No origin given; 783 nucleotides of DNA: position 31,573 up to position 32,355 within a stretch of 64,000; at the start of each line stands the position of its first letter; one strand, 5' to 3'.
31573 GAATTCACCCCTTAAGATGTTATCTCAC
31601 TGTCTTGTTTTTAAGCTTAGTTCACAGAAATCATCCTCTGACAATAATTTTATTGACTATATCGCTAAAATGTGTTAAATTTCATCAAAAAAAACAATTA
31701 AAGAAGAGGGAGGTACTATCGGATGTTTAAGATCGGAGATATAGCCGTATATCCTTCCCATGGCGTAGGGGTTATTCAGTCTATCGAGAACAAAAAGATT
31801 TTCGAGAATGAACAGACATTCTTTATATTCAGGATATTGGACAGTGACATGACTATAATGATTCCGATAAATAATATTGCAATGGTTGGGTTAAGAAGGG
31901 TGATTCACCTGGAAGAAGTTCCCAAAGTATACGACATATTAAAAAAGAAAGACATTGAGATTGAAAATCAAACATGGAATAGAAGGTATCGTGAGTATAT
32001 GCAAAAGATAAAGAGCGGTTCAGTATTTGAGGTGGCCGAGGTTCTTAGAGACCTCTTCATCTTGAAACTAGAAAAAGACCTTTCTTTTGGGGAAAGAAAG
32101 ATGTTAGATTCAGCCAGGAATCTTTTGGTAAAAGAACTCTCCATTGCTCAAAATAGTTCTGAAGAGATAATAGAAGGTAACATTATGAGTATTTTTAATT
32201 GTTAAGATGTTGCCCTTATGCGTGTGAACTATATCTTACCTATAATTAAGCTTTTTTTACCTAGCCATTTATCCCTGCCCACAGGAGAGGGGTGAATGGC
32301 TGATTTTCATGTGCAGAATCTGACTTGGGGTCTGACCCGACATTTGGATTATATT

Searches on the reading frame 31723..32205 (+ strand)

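Call 8: search_protein_families(library=pfam, proteins=[window:31723-32205:+])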
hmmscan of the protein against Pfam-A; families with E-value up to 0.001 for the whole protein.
window:31723-32205:+ (160 aa): 2 families
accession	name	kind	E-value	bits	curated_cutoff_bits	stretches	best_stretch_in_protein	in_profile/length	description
PF21095.3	CarD_C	-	5.1e-32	110.2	23.1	1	68-151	1-83/87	CarD, C-terminal domain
PF02559.22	CarD_TRCF_RID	-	1.7e-14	54.1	23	1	2-61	1-57/57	CarD-like/TRCF RID domain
